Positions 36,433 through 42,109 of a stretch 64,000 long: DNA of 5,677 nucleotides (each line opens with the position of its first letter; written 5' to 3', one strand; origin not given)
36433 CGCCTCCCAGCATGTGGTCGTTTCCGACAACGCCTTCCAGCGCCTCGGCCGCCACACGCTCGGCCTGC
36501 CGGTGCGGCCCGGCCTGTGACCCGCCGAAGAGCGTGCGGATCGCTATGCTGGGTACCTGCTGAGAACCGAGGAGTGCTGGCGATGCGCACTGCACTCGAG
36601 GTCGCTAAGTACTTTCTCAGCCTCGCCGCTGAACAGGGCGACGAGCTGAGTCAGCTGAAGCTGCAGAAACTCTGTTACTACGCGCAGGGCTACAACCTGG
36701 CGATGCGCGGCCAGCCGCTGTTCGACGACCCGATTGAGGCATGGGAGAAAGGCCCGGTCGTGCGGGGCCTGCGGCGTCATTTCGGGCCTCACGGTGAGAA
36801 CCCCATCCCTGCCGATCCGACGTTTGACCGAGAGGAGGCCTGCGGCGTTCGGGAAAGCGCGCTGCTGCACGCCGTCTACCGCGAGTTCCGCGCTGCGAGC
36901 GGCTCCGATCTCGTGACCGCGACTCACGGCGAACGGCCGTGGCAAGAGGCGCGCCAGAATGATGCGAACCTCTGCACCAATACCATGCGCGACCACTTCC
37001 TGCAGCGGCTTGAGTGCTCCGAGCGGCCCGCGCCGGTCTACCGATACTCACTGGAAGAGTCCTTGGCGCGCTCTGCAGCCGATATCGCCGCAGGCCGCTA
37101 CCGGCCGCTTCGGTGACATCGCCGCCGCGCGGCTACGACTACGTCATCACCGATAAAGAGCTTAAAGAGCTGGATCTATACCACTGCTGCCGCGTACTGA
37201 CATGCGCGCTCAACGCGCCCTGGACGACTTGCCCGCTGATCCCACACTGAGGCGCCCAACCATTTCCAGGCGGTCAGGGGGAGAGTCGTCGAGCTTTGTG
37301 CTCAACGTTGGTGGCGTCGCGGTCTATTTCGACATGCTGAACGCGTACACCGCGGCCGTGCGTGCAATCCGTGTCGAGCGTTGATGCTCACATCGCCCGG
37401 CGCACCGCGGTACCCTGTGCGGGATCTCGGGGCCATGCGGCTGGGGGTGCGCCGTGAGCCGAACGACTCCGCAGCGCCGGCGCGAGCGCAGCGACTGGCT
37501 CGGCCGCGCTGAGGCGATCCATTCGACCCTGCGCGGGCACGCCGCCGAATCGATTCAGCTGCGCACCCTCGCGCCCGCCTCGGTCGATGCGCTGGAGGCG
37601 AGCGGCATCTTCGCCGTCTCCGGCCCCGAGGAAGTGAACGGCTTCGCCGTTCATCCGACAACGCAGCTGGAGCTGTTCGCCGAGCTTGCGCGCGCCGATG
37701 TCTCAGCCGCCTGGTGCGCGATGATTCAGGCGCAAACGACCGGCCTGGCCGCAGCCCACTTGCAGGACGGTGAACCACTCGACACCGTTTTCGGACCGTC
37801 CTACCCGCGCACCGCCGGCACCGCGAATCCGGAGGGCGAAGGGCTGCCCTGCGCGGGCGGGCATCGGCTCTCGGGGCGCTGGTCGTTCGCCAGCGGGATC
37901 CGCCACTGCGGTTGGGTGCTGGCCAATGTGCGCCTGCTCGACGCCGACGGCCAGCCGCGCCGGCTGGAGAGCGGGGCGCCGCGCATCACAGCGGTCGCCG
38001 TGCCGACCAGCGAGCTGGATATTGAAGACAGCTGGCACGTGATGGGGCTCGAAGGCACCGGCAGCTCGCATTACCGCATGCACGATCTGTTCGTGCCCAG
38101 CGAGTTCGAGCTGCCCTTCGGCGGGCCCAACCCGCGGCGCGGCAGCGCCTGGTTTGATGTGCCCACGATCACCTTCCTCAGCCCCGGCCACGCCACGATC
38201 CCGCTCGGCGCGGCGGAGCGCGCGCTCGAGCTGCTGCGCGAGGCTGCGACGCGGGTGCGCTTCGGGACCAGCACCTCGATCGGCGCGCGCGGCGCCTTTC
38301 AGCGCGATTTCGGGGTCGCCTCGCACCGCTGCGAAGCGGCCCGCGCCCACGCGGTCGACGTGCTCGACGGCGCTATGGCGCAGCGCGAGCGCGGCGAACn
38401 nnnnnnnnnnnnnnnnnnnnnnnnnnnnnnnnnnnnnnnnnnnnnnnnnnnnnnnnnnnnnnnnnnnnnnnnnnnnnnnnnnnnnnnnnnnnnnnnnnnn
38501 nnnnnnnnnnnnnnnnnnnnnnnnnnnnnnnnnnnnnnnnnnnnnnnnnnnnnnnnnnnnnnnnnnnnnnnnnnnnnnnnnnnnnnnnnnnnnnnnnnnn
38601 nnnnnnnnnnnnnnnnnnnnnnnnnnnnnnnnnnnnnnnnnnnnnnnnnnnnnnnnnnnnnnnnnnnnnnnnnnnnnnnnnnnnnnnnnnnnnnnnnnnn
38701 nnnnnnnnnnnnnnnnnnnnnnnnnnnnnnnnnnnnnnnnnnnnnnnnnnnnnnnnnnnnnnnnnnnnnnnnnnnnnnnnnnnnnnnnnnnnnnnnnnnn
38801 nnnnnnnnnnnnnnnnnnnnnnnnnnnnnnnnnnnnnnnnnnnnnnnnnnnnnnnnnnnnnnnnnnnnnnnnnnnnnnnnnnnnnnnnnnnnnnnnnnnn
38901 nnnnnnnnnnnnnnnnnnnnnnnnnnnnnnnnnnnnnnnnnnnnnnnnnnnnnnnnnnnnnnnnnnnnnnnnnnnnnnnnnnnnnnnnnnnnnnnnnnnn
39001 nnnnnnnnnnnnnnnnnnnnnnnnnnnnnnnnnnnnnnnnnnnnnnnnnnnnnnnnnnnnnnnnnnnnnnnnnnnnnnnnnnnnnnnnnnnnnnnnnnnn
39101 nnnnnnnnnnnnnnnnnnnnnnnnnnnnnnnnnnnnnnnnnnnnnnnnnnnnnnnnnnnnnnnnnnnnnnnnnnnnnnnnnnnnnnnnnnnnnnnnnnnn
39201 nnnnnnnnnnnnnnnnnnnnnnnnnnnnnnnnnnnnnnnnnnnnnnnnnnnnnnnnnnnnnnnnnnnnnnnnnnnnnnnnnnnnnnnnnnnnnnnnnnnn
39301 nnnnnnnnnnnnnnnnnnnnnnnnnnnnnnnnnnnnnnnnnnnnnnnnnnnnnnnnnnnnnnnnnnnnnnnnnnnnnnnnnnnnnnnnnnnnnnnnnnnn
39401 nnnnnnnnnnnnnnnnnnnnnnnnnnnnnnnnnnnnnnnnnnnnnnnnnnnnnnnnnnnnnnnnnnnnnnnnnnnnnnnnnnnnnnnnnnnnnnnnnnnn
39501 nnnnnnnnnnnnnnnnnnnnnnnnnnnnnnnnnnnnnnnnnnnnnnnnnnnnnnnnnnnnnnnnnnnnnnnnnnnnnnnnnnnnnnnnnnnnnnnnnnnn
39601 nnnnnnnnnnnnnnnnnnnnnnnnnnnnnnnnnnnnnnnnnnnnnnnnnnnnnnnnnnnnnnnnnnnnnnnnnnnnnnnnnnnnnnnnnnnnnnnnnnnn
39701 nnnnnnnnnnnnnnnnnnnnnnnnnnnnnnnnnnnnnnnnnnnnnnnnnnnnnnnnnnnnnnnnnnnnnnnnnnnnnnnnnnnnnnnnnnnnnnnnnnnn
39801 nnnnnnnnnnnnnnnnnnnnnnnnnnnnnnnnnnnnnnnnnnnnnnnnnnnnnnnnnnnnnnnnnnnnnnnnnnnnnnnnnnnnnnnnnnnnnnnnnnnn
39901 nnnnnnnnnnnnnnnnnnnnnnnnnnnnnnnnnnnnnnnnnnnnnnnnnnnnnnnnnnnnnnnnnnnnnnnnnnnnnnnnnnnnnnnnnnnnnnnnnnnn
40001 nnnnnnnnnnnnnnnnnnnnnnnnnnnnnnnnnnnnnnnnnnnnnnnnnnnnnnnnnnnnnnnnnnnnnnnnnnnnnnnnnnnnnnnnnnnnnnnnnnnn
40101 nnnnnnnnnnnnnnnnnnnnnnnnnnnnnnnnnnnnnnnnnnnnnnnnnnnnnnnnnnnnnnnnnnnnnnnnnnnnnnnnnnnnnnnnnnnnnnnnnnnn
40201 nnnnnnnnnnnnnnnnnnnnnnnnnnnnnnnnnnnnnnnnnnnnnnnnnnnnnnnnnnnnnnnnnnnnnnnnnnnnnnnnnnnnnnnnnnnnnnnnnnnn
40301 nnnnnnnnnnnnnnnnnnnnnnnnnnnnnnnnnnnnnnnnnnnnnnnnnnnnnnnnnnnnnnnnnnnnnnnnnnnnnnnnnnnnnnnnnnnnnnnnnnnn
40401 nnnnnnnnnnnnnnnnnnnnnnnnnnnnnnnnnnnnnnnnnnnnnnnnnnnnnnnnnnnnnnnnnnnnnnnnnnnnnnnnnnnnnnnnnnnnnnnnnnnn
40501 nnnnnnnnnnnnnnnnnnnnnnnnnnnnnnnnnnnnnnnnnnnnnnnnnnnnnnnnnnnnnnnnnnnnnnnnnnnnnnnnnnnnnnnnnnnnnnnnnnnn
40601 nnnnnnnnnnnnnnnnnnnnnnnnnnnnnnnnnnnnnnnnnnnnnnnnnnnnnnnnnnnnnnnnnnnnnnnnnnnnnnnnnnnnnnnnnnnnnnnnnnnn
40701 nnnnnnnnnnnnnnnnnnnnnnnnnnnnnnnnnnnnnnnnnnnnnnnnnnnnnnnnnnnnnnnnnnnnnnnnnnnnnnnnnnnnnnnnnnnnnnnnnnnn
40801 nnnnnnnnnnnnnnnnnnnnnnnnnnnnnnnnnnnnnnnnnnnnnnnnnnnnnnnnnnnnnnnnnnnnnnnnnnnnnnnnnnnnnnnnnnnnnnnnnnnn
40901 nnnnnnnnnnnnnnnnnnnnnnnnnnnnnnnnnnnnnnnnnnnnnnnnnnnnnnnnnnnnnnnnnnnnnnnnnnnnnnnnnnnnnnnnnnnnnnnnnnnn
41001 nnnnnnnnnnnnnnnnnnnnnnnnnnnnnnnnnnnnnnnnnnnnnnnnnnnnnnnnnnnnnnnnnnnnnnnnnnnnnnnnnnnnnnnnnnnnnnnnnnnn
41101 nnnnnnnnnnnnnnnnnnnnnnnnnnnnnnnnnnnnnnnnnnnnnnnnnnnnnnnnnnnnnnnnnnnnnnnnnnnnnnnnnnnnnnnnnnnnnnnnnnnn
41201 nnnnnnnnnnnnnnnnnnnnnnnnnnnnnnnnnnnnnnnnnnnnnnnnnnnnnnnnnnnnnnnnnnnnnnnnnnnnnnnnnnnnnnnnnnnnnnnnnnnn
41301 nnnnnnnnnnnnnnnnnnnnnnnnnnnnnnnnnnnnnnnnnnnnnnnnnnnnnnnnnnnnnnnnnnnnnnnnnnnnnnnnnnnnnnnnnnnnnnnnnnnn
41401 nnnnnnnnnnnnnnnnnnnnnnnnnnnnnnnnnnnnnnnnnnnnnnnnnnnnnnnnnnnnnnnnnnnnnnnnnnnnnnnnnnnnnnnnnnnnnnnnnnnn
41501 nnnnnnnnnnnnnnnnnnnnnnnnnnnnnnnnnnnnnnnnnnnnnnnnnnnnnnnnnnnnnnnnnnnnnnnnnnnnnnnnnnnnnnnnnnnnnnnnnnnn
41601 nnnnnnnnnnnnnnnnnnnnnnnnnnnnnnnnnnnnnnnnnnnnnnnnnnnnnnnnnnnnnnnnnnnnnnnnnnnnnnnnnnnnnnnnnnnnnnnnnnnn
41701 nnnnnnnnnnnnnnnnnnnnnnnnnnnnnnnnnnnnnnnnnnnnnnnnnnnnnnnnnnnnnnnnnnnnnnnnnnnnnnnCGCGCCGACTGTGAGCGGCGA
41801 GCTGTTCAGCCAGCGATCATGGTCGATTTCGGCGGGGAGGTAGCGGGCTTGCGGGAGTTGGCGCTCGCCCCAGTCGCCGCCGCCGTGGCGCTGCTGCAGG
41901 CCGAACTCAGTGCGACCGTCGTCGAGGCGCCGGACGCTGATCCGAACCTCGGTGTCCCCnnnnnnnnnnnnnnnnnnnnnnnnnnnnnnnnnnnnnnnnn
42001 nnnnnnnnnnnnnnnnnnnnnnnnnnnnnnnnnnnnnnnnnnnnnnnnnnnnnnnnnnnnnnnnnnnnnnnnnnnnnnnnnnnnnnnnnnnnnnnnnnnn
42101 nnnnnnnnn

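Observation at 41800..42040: Novel ~55-aa N-terminal repeat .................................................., present in three array genes and at a distant fifth locus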

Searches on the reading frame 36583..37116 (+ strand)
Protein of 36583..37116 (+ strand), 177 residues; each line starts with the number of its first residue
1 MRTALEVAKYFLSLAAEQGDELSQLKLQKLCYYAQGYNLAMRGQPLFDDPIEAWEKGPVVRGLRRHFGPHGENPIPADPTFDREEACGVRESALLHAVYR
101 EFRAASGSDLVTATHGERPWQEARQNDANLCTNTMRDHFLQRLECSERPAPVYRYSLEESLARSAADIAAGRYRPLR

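Call 81: search_protein_families(library=pfam, proteins=[window:36583-37116:+], max_evalue=0.01)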
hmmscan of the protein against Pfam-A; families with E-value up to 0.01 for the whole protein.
window:36583-37116:+ (177 aa): 1 family
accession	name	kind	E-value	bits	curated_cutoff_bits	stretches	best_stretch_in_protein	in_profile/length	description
PF13274.11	SocA_Panacea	-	2.5e-14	54.6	25.7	1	27-121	1-113/113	Antitoxin SocA-like, Panacea domain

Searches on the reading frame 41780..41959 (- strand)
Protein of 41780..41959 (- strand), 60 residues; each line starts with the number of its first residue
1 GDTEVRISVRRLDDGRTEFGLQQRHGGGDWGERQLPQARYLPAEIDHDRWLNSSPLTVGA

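Call 8: find_homologous_proteins(query=A1, max_evalue=0.01)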
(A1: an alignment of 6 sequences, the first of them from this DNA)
Query A1 (6 sequences) (60 aa, profile of the alignment): 3 proteins with E <= 0.01 among 81 candidates.
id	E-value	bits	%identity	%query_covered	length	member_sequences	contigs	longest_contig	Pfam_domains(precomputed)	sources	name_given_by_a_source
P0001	2.1e-17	80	56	90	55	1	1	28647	-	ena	-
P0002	2.8e-10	58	59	82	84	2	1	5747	-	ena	-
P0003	1.6e-6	46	45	88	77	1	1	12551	-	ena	-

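Call 10: find_encoding_contigs(protein=P0001, flank=6000, max_places=3)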
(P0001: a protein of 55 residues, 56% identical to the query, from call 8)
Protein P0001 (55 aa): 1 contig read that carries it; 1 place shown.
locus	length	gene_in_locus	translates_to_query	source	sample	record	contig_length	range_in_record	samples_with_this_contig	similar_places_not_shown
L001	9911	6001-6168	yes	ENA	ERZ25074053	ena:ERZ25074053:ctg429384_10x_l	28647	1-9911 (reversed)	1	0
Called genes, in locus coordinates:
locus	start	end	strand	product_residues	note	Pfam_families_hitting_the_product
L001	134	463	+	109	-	-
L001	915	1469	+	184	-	-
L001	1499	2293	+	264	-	-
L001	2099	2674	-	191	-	-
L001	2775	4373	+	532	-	-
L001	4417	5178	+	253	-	-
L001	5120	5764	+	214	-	-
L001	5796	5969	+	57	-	-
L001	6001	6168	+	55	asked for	-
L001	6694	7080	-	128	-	-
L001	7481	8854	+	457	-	PF02720:DUF222, PF01844:HNH (weak)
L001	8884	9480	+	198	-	PF03167:UDG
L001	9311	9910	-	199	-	?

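Call 14: find_encoding_contigs(protein=P0002, flank=6000, max_places=3)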
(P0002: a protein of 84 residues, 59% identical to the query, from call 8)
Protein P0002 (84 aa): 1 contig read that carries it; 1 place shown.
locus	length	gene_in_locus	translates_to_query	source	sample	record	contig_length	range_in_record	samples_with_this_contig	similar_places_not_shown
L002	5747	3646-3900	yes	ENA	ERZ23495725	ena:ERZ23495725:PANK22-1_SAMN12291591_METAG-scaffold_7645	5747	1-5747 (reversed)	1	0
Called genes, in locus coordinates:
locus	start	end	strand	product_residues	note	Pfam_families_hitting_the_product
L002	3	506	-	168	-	?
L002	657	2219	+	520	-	PF01551:Peptidase_M23 (weak)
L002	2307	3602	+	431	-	-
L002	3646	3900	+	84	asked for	-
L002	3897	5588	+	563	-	PF05345:He_PIG (faint)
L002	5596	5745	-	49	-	?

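Call 15: find_encoding_contigs(protein=P0003, flank=6000, max_places=3)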
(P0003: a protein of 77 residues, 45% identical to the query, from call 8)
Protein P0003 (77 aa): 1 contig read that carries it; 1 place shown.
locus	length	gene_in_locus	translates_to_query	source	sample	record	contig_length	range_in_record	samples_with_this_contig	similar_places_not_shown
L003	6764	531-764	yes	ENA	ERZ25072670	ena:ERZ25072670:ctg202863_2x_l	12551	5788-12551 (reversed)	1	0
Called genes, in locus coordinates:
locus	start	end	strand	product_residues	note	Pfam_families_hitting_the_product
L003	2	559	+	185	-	?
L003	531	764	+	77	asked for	-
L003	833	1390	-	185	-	-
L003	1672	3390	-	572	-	PF13620:CarboxypepD_reg, PF02653:BPD_transp_2, PF13610:DDE_Tnp_IS240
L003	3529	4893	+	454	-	PF13458:Peripla_BP_6, PF01094:ANF_receptor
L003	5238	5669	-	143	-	PF00665:rve, PF13358:DDE_3 (faint), PF13683:rve_3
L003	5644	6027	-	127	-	PF13276:HTH_21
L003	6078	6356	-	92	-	PF01527:HTH_Tnp_1, PF13551:HTH_29 (weak), PF13384:HTH_23, PF13518:HTH_28 (weak)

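Call 20: search_protein_representatives(alignment_id=A2)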
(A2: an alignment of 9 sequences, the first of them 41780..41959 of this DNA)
Query: 9 sequences, 59 profile positions. Proteins with E-value up to 0.001 (for the whole library): 1628; up to 1e-10: 1202; up to 1e-30: 306. The best 150 are listed.
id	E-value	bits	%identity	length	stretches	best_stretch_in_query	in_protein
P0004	8.2e-85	294.7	-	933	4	2-57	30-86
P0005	2.3e-79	277.2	-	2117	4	4-57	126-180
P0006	4.1e-78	273.3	-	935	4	2-59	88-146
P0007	1.4e-77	271.6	-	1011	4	4-57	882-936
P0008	1.6e-71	252.2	-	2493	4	3-57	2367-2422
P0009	2.4e-71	251.6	-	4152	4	3-58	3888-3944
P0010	3.0e-66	235.2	-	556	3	3-59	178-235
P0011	6.5e-65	231.0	-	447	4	3-58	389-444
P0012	3.9e-61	218.9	-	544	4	3-57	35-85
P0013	6.6e-61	218.1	-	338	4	2-57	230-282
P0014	1.9e-58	210.3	-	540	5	2-58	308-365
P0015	3.3e-58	209.5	-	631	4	3-58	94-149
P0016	2.6e-57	206.6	-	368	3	2-58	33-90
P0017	2.3e-53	194.0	-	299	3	2-58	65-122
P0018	5.6e-52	189.6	-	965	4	2-57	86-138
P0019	9.6e-48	176.0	-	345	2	2-58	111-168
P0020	9.9e-48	175.9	-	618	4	3-57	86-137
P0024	4.1e-45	167.6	-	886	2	3-58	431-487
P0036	4.7e-44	164.2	-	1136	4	2-58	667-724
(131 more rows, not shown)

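Call 26: search_protein_families(library=pfam, alignment_id=A3, max_evalue=0.001)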
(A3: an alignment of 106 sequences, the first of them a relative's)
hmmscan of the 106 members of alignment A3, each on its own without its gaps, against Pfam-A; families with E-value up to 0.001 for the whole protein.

A. member 1, P0010 (556 aa): 1 family
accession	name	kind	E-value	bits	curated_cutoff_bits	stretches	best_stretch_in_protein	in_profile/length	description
PF02368.24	Big_2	-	3.3e-05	24.2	22.8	1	364-421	17-66/79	Bacterial Ig-like domain (group 2)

B. families by the number of members that match (of 106 scanned): 52 families (the first 25 are shown)
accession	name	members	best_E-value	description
PF13540.12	RCC1_2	23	1.4e-75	Regulator of chromosome condensation (RCC1) repeat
PF25390.1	WD40_RLD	23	8.8e-43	RCC1-like domain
PF00560.39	LRR_1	9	2.2e-49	Leucine Rich Repeat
PF23598.1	LRR_14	8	6.1e-47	Leucine-rich repeat region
PF13855.12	LRR_8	8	5.7e-36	Leucine rich repeat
PF12799.13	LRR_4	8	1.2e-33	Leucine Rich repeats (2 copies)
PF13365.12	Trypsin_2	7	9.9e-25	Trypsin-like peptidase domain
PF00089.32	Trypsin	7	3.8e-12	Trypsin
PF23211.1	LRR_LRWD1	4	9.4e-09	Leucine-rich repeat and WD repeat-containing protein 1, LRR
PF13637.12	Ank_4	3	6.4e-25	Ankyrin repeats (many copies)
PF00023.36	Ank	3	4.7e-24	Ankyrin repeat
PF12796.13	Ank_2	3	2.7e-21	Ankyrin repeats (3 copies)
PF13606.12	Ank_3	3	3.5e-20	Ankyrin repeat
PF13857.12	Ank_5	3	3.6e-13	Ankyrin repeats (many copies)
PF13516.12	LRR_6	3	1e-07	Leucine Rich repeat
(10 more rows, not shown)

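Call 33: find_related_loci(query=A5, collection=genome_contigs, flank=4000)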
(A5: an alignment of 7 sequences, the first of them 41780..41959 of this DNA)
Query A5 (60 aa) in genome_contigs; peptide patterns used: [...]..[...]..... (x = any residue, [..] = any of these).
154 stretches matched a pattern; 101 encode a relative of the query (tblastn E <= 1e-3); the best 80 are kept; 75 distinct loci.
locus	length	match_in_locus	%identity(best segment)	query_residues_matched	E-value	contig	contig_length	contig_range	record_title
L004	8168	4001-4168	68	3-58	2e-22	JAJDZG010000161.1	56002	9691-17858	MAG: Dehalococcoidia bacterium isolate jk18x40bins.26 k141_2224441, whole genome shotgun sequence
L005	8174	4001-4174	62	2-59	8e-21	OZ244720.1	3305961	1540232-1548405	MAG: Dehalococcoidia bacterium isolate 9e3a45bd-a01b-43fc-9133-5d91322e70de genome assembly, chromosome: 1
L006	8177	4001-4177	63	2-60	1e-20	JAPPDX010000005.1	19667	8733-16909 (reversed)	MAG: bacterium isolate IRC4_bin_37 NODE_1769_length_19667_cov_13.1987, whole genome shotgun sequence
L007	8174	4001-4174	60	1-58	3e-20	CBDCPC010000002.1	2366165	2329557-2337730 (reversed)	MAG: Acidimicrobiales bacterium isolate 643f2b38-666c-4a97-807c-f766906f6415 genome assembly, contig: contig_2, whole ge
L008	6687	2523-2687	63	4-59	5e-20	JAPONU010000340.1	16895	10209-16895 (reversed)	MAG: bacterium isolate APA_bin_18 c_000000200526, whole genome shotgun sequence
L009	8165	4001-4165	64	4-58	4e-20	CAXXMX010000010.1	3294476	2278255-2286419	MAG: Acidimicrobiales bacterium isolate 44abe02d-1df9-4c9d-ba21-8d9b13a2b451 genome assembly, contig: contig_10, whole g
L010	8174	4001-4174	60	1-58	9e-20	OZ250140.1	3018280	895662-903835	MAG: Dehalococcoidia bacterium isolate 92aeaa82-693a-41dc-a6aa-2cafd19afa0f genome assembly, chromosome: 1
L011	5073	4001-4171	62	1-58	1e-19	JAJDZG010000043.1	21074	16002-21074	MAG: Dehalococcoidia bacterium isolate jk18x40bins.26 k141_241111, whole genome shotgun sequence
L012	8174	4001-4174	59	1-58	2e-19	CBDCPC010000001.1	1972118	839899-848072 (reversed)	MAG: Acidimicrobiales bacterium isolate 643f2b38-666c-4a97-807c-f766906f6415 genome assembly, contig: contig_1, whole ge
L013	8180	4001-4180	58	1-60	3e-19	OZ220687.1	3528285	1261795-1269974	MAG: Acidimicrobiales bacterium isolate 3e3f92a6-18ad-429f-812c-c77ddcffca8d genome assembly, chromosome: 1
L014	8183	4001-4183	59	1-59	4e-19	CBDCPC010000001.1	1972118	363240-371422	MAG: Acidimicrobiales bacterium isolate 643f2b38-666c-4a97-807c-f766906f6415 genome assembly, contig: contig_1, whole ge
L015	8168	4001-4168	64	3-58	4e-19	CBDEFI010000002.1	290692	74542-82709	MAG: Acidimicrobiales bacterium isolate 2e4b594b-7fba-4ce7-b97d-329b2cb5198a genome assembly, contig: contig_2, whole ge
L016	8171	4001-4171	60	4-60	6e-19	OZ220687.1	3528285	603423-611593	MAG: Acidimicrobiales bacterium isolate 3e3f92a6-18ad-429f-812c-c77ddcffca8d genome assembly, chromosome: 1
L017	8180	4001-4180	57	1-60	7e-19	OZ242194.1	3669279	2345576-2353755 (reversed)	MAG: Acidimicrobiales bacterium isolate b96ec2c2-7b30-4efb-902b-edc41798273b genome assembly, chromosome: 1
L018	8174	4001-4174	57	3-60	9e-19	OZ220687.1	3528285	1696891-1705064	MAG: Acidimicrobiales bacterium isolate 3e3f92a6-18ad-429f-812c-c77ddcffca8d genome assembly, chromosome: 1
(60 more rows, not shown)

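Call 37: find_encoding_contigs(protein=P0019, flank=3000, max_places=4)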
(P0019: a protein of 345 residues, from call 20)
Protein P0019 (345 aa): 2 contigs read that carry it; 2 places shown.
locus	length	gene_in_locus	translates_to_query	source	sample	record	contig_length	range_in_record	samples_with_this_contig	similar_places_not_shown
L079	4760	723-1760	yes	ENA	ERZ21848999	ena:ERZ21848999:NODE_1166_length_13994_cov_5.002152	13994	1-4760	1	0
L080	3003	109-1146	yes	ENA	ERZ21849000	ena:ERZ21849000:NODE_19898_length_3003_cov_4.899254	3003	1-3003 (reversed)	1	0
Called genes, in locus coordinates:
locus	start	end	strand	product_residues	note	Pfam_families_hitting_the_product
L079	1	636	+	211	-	?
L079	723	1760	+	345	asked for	-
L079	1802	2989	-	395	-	PF00441:Acyl-CoA_dh_1 (weak), PF08028:Acyl-CoA_dh_2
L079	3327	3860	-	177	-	PF13274:SocA_Panacea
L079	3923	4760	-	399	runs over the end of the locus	PF00441:Acyl-CoA_dh_1, PF08028:Acyl-CoA_dh_2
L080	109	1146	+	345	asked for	-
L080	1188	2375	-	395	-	PF00441:Acyl-CoA_dh_1 (weak), PF08028:Acyl-CoA_dh_2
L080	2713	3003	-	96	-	?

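Call 79: search_protein_families(library=pfam, proteins=[P0004, P0006, P0007, P0018, P0020, P0024, P0036, P0005], max_evalue=0.001)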
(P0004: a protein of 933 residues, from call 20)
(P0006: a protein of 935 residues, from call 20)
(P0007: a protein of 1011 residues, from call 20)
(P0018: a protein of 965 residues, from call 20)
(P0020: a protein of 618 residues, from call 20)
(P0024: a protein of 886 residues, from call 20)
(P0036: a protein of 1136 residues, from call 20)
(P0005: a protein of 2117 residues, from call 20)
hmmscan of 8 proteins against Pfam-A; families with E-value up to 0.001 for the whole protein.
P0004 (933 aa): 4 families
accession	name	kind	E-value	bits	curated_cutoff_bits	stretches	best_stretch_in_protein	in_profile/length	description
PF00560.39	LRR_1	-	2.8e-41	131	20.6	0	590-612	1-23/23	Leucine Rich Repeat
PF13855.12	LRR_8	-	1.4e-36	124.5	27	4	567-625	3-61/61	Leucine rich repeat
PF23598.1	LRR_14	-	5.8e-29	101.4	40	3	535-646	41-148/353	Leucine-rich repeat region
PF12799.13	LRR_4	-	2.6e-27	94.6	27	1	734-767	2-33/44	Leucine Rich repeats (2 copies)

P0006 (935 aa): 6 families
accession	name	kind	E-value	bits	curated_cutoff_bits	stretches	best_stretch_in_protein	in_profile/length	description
PF00560.39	LRR_1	-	7e-53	165.6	20.6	0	395-417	1-23/23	Leucine Rich Repeat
PF13855.12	LRR_8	-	9.7e-38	128.2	27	3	834-891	3-60/61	Leucine rich repeat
PF23598.1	LRR_14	-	4.6e-37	128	40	4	368-497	20-146/353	Leucine-rich repeat region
PF12799.13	LRR_4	-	5.7e-34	115.8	27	2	371-409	2-38/44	Leucine Rich repeats (2 copies)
PF24758.1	LRR_At5g56370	-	6.2e-05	23.2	27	0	380-427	23-70/227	FBD-associated F-box protein At5g56370, LRR repeats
PF25019.1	LRR_R13L1-DRL21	-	0.00014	22.2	27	0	369-426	68-125/127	R13L1/DRL21 LRRs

P0007 (1011 aa): 2 families
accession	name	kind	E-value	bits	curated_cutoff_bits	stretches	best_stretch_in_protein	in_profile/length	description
PF00028.23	Cadherin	-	3.3e-15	56.7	28.8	2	558-641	12-93/93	Cadherin domain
PF03160.20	Calx-beta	-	6e-13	49.3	27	1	396-502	7-117/119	Calx-beta domain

P0018 (965 aa): 2 families
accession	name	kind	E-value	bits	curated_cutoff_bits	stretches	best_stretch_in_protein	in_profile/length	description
PF13540.12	RCC1_2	-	4.6e-88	287.5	22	11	230-258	2-30/30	Regulator of chromosome condensation (RCC1) repeat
PF25390.1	WD40_RLD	-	6.3e-54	184.1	150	3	270-502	36-323/363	RCC1-like domain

P0020 (618 aa): 2 families
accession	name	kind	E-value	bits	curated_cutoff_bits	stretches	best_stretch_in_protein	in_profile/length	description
PF13540.12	RCC1_2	-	9.1e-40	133.9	22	5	388-415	3-30/30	Regulator of chromosome condensation (RCC1) repeat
PF25390.1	WD40_RLD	-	3.4e-30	106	150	1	172-435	28-347/363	RCC1-like domain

P0024 (886 aa): 2 families
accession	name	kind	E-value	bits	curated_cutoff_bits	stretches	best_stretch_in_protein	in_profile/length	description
PF00041.27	fn3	-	1.6e-21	76.7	25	3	165-249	3-78/84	Fibronectin type III domain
PF25059.1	FN3_DSCAM-DSCAML_C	-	1.6e-07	32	39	0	311-358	33-79/89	DSCAM/DSCAML C-terminal Fn3-like domain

P0036 (1136 aa): 0 families

P0005 (2117 aa): 2 families
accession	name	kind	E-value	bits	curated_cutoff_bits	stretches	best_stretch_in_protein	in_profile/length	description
PF13540.12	RCC1_2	-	2.2e-169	546.2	22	21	1668-1696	2-30/30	Regulator of chromosome condensation (RCC1) repeat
PF25390.1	WD40_RLD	-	1.6e-87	294.6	150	6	1009-1218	33-318/363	RCC1-like domain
